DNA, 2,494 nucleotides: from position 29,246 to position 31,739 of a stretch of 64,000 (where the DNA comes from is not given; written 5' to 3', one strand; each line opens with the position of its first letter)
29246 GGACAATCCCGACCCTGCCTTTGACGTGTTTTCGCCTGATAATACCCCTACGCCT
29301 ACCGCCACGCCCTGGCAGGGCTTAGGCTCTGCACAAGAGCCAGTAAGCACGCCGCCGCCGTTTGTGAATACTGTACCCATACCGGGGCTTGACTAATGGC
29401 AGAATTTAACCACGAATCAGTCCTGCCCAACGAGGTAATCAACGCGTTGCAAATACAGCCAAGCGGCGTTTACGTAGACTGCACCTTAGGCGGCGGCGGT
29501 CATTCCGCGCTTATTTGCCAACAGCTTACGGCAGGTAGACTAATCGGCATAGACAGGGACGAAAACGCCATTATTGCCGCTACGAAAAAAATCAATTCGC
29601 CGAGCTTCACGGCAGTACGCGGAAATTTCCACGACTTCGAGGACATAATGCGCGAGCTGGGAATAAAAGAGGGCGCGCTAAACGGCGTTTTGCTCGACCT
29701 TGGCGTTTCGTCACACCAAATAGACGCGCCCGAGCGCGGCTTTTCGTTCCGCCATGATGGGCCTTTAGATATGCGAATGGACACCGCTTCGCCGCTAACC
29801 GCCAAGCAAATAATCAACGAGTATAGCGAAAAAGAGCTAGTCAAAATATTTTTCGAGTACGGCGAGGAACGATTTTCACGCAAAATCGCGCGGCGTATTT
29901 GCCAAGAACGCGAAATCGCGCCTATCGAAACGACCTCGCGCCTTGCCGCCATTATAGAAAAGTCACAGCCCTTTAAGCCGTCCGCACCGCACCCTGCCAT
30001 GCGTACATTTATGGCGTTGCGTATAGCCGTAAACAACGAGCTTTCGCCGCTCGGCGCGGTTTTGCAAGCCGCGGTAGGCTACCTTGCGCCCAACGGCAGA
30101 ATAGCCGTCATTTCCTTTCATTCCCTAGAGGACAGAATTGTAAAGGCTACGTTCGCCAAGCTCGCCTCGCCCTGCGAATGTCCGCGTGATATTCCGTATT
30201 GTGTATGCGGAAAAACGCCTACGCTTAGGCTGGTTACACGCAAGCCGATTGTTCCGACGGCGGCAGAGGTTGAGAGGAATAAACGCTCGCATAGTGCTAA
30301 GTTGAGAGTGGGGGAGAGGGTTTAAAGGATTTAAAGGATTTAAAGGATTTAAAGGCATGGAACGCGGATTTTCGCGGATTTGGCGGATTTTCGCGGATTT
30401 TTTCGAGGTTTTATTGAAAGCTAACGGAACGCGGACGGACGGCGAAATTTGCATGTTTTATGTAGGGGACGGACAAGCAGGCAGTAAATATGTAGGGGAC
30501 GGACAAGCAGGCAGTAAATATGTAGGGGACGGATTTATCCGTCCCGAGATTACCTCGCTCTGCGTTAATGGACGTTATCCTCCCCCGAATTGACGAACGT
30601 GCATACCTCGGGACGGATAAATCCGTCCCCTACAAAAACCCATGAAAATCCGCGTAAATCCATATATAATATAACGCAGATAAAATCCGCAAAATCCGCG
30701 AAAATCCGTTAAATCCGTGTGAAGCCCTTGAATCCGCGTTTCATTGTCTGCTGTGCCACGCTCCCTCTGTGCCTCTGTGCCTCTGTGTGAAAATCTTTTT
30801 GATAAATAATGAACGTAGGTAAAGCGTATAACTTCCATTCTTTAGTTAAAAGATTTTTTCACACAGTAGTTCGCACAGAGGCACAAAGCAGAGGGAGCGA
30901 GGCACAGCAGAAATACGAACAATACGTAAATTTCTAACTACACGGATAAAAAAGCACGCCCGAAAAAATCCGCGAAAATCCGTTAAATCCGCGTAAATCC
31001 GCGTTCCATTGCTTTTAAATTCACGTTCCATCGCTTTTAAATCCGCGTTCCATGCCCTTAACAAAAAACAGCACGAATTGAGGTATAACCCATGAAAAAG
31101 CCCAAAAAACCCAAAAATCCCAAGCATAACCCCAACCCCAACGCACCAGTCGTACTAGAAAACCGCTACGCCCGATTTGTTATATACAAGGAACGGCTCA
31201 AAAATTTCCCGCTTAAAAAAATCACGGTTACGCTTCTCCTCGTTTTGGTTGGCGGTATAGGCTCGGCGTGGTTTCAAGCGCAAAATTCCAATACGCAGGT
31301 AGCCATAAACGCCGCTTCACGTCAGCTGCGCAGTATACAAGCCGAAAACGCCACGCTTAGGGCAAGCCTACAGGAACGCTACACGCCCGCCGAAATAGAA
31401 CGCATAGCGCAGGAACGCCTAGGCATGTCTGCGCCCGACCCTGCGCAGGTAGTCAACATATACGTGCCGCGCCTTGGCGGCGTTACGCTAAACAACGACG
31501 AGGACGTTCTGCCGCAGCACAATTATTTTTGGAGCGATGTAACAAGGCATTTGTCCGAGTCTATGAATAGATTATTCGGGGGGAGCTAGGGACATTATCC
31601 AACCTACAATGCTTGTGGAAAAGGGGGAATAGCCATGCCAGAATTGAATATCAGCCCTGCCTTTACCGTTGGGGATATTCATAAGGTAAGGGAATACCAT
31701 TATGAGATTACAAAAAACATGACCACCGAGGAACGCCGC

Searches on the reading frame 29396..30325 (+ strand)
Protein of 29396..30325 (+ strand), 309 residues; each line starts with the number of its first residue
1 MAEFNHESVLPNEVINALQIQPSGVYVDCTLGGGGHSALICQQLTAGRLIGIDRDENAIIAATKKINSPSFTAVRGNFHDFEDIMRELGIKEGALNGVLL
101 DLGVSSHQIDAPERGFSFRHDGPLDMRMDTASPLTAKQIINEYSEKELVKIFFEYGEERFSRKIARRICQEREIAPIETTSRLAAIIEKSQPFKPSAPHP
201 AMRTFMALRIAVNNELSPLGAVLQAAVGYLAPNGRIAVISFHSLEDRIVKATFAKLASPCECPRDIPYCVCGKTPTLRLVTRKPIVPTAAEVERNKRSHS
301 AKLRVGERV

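Call 10: search_protein_families(library=pfam, proteins=[window:29396-30325:+])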
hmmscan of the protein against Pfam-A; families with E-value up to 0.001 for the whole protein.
window:29396-30325:+ (309 aa): 2 families
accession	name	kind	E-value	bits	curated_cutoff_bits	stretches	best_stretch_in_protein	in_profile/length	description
PF01795.25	Methyltransf_5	-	5.6e-114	381.2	27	1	3-308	1-308/309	MraW methylase family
PF01728.25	FtsJ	-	6.2e-05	23.4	24.1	1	15-163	13-132/181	FtsJ-like methyltransferase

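Call 15: find_encoding_contigs(protein=window:29396-30325:+, flank=3000, max_places=10)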
Protein window:29396-30325:+ (309 aa): 4 contigs read that carry it; 3 places shown.
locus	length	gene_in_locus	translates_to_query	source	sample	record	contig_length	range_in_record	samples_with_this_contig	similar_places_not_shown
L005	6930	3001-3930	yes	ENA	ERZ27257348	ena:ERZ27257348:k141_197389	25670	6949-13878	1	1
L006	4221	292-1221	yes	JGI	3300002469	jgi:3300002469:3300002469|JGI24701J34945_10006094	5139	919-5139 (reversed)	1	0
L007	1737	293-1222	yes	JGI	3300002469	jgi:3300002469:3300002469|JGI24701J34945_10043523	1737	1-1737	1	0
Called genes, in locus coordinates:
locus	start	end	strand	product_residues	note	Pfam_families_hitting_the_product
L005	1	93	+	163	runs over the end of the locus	-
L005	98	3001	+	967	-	PF00912:Transgly, PF00905:Transpeptidase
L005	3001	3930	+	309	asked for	PF01795:Methyltransf_5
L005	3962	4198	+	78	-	-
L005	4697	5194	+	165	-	PF04977:DivIC (faint)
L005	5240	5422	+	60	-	-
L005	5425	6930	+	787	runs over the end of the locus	PF03717:PBP_dimer (faint), PF00905:Transpeptidase, PF03793:PASTA (faint)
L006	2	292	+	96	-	?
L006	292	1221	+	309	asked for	PF01795:Methyltransf_5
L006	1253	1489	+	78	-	-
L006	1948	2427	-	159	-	PF01842:ACT, PF13291:ACT_4 (faint), PF22629:ACT_AHAS_ss, PF13710:ACT_5, PF10369:ALS_ss_C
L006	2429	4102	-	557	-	PF02776:TPP_enzyme_N, PF00205:TPP_enzyme_M, PF02775:TPP_enzyme_C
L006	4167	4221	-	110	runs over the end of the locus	-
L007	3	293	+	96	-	?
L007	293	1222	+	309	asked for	PF01795:Methyltransf_5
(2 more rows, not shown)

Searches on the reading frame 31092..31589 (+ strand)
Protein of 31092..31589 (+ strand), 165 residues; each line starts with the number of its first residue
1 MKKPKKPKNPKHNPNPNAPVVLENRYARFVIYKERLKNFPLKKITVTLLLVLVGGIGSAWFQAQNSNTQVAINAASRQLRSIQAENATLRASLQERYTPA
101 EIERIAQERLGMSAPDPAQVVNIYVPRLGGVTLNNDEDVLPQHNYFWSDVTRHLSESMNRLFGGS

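Call 10: search_protein_families(library=pfam, proteins=[window:31092-31589:+])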
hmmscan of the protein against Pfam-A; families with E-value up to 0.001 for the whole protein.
window:31092-31589:+ (165 aa): 1 family
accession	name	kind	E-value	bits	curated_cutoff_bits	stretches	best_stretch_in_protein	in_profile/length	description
PF04977.20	DivIC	-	2.6e-05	24.4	28.9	1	59-116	13-71/80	Septum formation initiator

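Call 25: find_homologous_proteins(query=window:31092-31589:+)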
Query window:31092-31589:+ (165 aa): 9 proteins with E <= 0.001 among 74 candidates.
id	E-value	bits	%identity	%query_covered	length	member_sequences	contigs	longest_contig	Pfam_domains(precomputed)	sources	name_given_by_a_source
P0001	5.9e-104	363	100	100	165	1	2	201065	PF04977.21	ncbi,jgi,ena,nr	ncbi:MAG: cell division protein FtsL [Defluviitaleaceae bacterium]|nr:cell division protein FtsL [De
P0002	1.1e-58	216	63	95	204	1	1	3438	-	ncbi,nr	ncbi:MAG: cell division protein FtsL [Defluviitaleaceae bacterium]|nr:cell division protein FtsL [De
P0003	1.1e-56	209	61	99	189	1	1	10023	-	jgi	jgi:cell division protein FtsL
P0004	3.8e-49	185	56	97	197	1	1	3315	-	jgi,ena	-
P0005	8.5e-48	180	57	93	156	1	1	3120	-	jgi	jgi:cell division protein FtsL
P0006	1.8e-47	179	57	91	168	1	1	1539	-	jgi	jgi:cell division protein FtsL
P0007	1.5e-45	173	55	91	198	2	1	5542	-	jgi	-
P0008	8.4e-45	171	53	97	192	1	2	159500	-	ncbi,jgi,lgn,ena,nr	ncbi:MAG: hypothetical protein FWB80_03160 [Defluviitaleaceae bacterium]|nr:hypothetical protein [De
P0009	1.2e-44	170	52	99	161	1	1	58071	PF04977.21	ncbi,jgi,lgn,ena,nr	ncbi:MAG: hypothetical protein FWF78_02300 [Defluviitaleaceae bacterium]|nr:hypothetical protein [De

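Call 26: find_encoding_contigs(protein=P0008, flank=10000, max_places=2)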
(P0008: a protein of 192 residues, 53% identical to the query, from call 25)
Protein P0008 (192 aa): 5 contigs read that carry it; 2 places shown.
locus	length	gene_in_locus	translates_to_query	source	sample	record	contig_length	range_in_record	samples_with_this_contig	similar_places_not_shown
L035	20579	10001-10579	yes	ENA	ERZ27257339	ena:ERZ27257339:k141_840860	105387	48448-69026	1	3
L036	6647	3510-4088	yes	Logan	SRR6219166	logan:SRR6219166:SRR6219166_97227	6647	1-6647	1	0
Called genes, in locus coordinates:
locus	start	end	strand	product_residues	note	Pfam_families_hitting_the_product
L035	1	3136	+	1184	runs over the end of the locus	PF02463:SMC_N, PF13175:AAA_15, PF13304:AAA_21 (weak), PF13476:AAA_23, PF06470:SMC_hinge, PF13304:AAA_21 (weak)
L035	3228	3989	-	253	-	PF00106:adh_short, PF13561:adh_short_C2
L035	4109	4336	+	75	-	-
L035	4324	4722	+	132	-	PF01850:PIN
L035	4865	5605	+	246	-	PF00990:GGDEF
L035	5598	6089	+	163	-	-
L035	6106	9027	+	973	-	PF00912:Transgly, PF00905:Transpeptidase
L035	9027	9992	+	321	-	PF01795:Methyltransf_5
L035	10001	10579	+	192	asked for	-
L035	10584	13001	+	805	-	PF00905:Transpeptidase, PF03793:PASTA (faint)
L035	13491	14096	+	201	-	PF01209:Ubie_methyltran, PF05148:Methyltransf_8, PF13489:Methyltransf_23, PF07021:MetW, PF13847:Methyltransf_31, PF08241:Methyltransf_11, PF08242:Methyltransf_12, PF13649:Methyltransf_25, +2 more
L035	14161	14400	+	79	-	PF02604:PhdYeFM_antitox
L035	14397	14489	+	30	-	-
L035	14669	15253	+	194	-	-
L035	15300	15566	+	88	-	PF13711:DUF4160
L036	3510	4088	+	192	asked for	-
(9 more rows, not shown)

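Call 27: find_encoding_contigs(protein=P0009, flank=10000, max_places=2)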
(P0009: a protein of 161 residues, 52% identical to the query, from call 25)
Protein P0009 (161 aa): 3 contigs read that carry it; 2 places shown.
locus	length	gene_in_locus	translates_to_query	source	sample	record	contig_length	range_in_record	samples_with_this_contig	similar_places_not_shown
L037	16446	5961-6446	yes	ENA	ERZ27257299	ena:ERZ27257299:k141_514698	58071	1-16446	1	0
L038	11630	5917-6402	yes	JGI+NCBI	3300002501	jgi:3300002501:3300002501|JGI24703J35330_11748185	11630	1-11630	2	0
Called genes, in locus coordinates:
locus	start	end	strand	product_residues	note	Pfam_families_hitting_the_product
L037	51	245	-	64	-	-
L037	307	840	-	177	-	PF19187:HTH_PafC (weak), PF08279:HTH_11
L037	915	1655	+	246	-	PF00990:GGDEF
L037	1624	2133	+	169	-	-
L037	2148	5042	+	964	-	PF00912:Transgly, PF00905:Transpeptidase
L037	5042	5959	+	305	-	PF01795:Methyltransf_5, PF13847:Methyltransf_31 (faint)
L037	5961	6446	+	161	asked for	PF04977:DivIC (weak)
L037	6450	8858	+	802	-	PF00905:Transpeptidase, PF03793:PASTA (faint)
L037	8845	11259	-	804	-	PF00133:tRNA-synt_1, PF09334:tRNA-synt_1g, PF13603:tRNA-synt_1_2, PF00133:tRNA-synt_1, PF08264:Anticodon_1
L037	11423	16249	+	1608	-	PF13205:Big_5 (faint), PF07703:A2M_BRD (weak), PF00207:A2M (faint)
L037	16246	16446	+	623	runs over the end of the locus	PF01875:Memo, PF09587:PGA_cap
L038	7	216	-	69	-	-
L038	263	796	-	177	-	PF19187:HTH_PafC (weak), PF08279:HTH_11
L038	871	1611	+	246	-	PF00990:GGDEF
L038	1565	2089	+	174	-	-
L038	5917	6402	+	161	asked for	PF04977:DivIC (weak)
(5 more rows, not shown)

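Call 28: find_encoding_contigs(protein=P0003, flank=10000, max_places=2)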
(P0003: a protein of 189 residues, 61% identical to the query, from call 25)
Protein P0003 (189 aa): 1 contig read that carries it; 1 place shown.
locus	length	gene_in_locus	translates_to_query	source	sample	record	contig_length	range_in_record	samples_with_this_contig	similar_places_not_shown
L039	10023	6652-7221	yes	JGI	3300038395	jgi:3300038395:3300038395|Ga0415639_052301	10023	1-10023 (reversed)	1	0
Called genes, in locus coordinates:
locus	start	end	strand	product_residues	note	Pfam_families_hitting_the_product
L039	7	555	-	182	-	PF00857:Isochorismatase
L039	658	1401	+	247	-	PF00188:CAP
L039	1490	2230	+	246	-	PF00990:GGDEF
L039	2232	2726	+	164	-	-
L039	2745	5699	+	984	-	PF00912:Transgly, PF00905:Transpeptidase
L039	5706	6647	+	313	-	PF01795:Methyltransf_5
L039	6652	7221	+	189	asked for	-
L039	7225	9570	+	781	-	PF00905:Transpeptidase, PF03793:PASTA (faint)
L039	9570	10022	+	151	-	?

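Call 36: find_encoding_contigs(protein=P0002, flank=4000, max_places=3)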
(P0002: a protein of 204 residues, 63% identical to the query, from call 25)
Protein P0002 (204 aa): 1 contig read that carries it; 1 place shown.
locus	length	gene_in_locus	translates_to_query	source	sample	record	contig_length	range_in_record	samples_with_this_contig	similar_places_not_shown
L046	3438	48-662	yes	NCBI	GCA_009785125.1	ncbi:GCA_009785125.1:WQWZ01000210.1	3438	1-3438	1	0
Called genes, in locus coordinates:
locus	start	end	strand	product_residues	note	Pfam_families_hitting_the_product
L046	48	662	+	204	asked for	-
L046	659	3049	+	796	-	PF00905:Transpeptidase, PF03793:PASTA (faint)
